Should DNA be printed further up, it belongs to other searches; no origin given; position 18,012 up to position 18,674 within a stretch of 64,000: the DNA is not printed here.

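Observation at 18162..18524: Phage-encoded stand-alone CheY-like receiver domain with all catalytic residues intact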

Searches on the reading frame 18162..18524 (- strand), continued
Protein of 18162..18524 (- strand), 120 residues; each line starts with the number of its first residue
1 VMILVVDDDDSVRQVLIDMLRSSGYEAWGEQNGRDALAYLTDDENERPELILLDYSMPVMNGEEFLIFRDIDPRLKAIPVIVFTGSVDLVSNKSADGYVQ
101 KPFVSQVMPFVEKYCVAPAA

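Call 37: find_encoding_contigs(protein=P0004, flank=10000, max_places=2)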
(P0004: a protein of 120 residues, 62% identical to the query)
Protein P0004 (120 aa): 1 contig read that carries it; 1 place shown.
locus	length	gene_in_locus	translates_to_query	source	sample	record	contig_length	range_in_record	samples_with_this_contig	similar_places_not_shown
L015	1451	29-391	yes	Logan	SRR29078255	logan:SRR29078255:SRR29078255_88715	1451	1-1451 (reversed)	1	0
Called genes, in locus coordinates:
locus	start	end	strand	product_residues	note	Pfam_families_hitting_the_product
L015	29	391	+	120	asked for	PF00072:Response_reg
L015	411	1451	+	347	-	?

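Call 55: search_protein_families(library=pfam, alignment_id=A4, max_evalue=0.001)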
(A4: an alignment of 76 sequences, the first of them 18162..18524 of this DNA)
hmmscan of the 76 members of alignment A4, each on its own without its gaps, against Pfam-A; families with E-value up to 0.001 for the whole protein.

A. member 1, window:18162-18524:- (120 aa): 1 family
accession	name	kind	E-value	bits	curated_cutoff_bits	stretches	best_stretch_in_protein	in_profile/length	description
PF00072.30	Response_reg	-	1.8e-15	57.5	30.2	1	3-105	1-103/111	Response regulator receiver domain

B. families by the number of members that match (of 76 scanned): 7 families
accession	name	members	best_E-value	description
PF00383.29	dCMP_cyt_deam_1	1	1.1e-24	Cytidine and deoxycytidylate deaminase zinc-binding region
PF00072.30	Response_reg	1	1.8e-15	Response regulator receiver domain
PF14437.12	MafB19-deam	1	9.5e-15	MafB19-like deaminase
PF24749.2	DUF7695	1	7.9e-13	Domain of unknown function (DUF7695)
PF00542.24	Ribosomal_L12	1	2.1e-12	Ribosomal protein L7/L12 C-terminal domain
PF14439.12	Bd3614-deam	1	8.4e-05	Bd3614-like deaminase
PF18785.7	Inv-AAD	1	0.00017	Invertebrate-AID/APOBEC-deaminase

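Call 59: find_related_loci(query=A2, collection=genome_contigs, flank=4000)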
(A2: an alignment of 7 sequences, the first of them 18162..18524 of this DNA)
Query A2 (120 aa) in genome_contigs; peptide patterns used: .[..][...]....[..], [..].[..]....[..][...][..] (x = any residue, [..] = any of these).
600 stretches matched a pattern (row limit reached: there are more); 420 encode a relative of the query (tblastn E <= 1e-3); the best 80 are kept; 80 distinct loci.
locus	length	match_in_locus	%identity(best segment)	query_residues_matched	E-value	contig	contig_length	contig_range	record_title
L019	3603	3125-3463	35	3-115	9e-21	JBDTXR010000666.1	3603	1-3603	MAG: Byssovorax sp. isolate cluster4_bin.120 NODE_128541_length_3603_cov_12.183202, whole genome shotgun sequence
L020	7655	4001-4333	41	3-115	1e-20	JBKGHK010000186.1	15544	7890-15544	Pyxidicoccus sp. 3LFB2 NODE_186_length_15544_cov_71.903093, whole genome shotgun sequence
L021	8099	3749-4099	41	3-116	3e-20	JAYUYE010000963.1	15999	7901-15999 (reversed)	MAG: Myxococcales bacterium isolate GL137_UP_concoct_56 GL137_UP_concoct_56_962, whole genome shotgun sequence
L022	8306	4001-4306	41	3-103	8e-20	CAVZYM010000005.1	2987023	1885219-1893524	MAG: uncultured proteobacterium isolate MFD01916.bin.2.64 genome assembly, contig: contig_8830, whole genome shotgun seq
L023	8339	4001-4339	38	2-115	2e-19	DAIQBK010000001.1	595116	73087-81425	MAG TPA_asm: Myxococcaceae bacterium isolate CTOTU28159 NODE_1_length_595116_cov_16.288629, whole genome shotgun sequenc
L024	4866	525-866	41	3-114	2e-19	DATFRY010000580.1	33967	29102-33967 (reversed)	MAG TPA_asm: Kofleriaceae bacterium isolate SMAG_U9370 k141_4748292, whole genome shotgun sequence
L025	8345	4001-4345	40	3-115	7e-19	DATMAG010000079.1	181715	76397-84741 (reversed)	MAG TPA_asm: Blastocatellia bacterium isolate SMAG_U13319 k141_490432, whole genome shotgun sequence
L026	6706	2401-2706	41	3-103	1e-18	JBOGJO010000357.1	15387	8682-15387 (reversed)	MAG: Thermoanaerobaculia bacterium isolate TC-S_maxbin2.bin.114 k127_467144, whole genome shotgun sequence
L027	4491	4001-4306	40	3-103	4e-18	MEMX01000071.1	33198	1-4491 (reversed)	MAG: Anaeromyxobacter sp. RBG_16_69_14 RBG_16_scaffold_2731, whole genome shotgun sequence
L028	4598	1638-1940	41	3-102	1e-17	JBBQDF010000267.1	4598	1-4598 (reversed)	MAG: Thermoanaerobaculia bacterium isolate Co_metawrap_1191 Cmw_1191_k141_26644938_length_4598_cov_6.0000, whole genome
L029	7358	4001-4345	38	2-114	3e-17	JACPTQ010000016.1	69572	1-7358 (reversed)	MAG: Deltaproteobacteria bacterium isolate NC_groundwater_736_Ag_S-0.65um_62_10 S37_SO-6_scaffold_113616, whole genome s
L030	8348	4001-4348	37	3-115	3e-17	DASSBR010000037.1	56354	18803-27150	MAG TPA_asm: Gammaproteobacteria bacterium isolate SMAG_U900 k141_430266, whole genome shotgun sequence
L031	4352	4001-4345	36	3-115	7e-17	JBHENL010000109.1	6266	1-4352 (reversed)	MAG: Gemmatimonadota bacterium isolate S5_bin.12.orig S5_k141_804020, whole genome shotgun sequence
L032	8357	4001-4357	33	2-111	8e-17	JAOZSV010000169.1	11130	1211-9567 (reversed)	MAG: Thiotrichaceae bacterium isolate GMC7.concoct.148 GMC7_2820_length_11130_cov_1241.228081, whole genome shotgun sequ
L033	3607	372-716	37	3-115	9e-17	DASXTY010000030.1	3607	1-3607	MAG TPA_asm: Polyangiaceae bacterium isolate SMAG_U4704 k141_3876, whole genome shotgun sequence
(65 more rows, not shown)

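Call 72: find_related_loci(query=A6, collection=metagenome_contigs, flank=5000)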
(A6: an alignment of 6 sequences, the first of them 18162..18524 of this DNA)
Query A6 (120 aa) in metagenome_contigs; peptide patterns used: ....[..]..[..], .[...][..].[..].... (x = any residue, [..] = any of these).
600 stretches matched a pattern (row limit reached: there are more); 516 encode a relative of the query (tblastn E <= 1e-3); the best 80 are kept; 80 distinct loci.
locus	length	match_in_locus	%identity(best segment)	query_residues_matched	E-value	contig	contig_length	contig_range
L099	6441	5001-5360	99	1-120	2e-77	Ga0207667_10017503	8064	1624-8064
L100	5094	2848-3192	57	1-115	9e-42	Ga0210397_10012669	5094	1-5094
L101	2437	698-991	43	3-103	4e-18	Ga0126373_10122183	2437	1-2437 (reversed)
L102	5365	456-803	37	3-118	3e-17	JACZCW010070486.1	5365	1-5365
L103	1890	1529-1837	40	3-104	3e-17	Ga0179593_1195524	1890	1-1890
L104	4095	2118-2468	34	3-118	3e-17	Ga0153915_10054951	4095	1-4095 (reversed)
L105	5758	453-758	39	3-103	7e-17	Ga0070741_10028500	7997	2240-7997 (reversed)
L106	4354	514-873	40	3-120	6e-17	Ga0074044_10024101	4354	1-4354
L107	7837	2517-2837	38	3-105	1e-16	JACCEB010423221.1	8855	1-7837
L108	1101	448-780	41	3-108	1e-16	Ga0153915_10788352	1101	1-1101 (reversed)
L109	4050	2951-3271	37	3-108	3e-16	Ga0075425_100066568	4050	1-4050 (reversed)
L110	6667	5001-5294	40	3-103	5e-16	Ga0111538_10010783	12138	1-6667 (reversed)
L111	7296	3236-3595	36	3-120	4e-16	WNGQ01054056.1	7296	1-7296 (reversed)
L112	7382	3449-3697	44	3-85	6e-16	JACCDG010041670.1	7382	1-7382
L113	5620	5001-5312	38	3-104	1e-15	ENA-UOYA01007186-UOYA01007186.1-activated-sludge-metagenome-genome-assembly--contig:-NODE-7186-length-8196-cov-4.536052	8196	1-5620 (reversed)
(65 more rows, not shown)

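Call 74: search_protein_families(library=padloc, proteins=[window:18162-18524:-], max_evalue=0.001)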
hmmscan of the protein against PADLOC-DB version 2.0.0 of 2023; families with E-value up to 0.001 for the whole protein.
window:18162-18524:- (120 aa): 0 families

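Call 85: fold_search(model_id=the predicted structure, library=viral)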
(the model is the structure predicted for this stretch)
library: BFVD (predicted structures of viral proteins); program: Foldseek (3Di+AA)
matches with E <= 10: 796; with E <= 0.001: 27
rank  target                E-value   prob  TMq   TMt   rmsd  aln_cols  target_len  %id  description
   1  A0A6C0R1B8            1.5e-07  1.00  0.80  0.66   2.6       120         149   24  Hybrid sensor histidine kinase-response regulator [Alteromonas phage vB_AmeM_PT11-V22]
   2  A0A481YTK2            4.0e-07  1.00  0.82  0.15   3.3       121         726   24  Histidine kinase [Marseillevirus LCMAC102]
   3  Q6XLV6                5.1e-07  1.00  0.75  0.18   2.9       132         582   25  histidine kinase [Feldmannia irregularis virus a]
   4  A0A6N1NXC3            6.1e-07  1.00  0.79  0.56   2.4       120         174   28  Histidine protein kinase SLN1 [Tupanvirus deep ocean]
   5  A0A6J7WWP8            6.5e-07  1.00  0.82  0.45   2.0       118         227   21  TtrR Response regulator [uncultured Caudovirales phage]
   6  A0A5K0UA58            7.4e-07  1.00  0.72  0.09   3.6       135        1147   20  histidine kinase [Yasminevirus sp. GU-2018]
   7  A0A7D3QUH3            7.9e-07  1.00  0.78  0.47   2.9       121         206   20  Signal transduction response regulator protein receiver domain protein [Fadolivirus FV1/VV64]
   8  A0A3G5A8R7            8.9e-07  1.00  0.74  0.16   3.2       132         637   22  histidine kinase [Hyperionvirus sp.]
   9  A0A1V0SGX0            1.4e-06  1.00  0.83  0.09   3.9       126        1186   19  Putative sensor histidine kinase [Hokovirus HKV1]
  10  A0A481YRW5            1.5e-06  1.00  0.81  0.19   4.4       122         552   24  Signal transduction histidine kinase [Marseillevirus LCMAC101]
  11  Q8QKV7                1.7e-06  1.00  0.80  0.14   2.4       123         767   24  histidine kinase [Ectocarpus siliculosus virus 1 (isolate New Zealand/Kaikoura/1988)]
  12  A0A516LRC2            2.3e-06  1.00  0.77  0.61   2.6       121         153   23  (no name in the UniProt tables at hand)
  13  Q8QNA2                2.4e-06  1.00  0.72  0.15   4.4       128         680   20  EsV-1-186 [Ectocarpus siliculosus virus 1 (isolate New Zealand/Kaikoura/1988)]
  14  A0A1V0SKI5            2.7e-06  1.00  0.77  0.50   2.9       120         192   23  Putative sensor histidine kinase [Klosneuvirus KNV1]
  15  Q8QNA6                2.7e-06  1.00  0.70  0.11   3.8       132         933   21  histidine kinase [Ectocarpus siliculosus virus 1 (isolate New Zealand/Kaikoura/1988)]
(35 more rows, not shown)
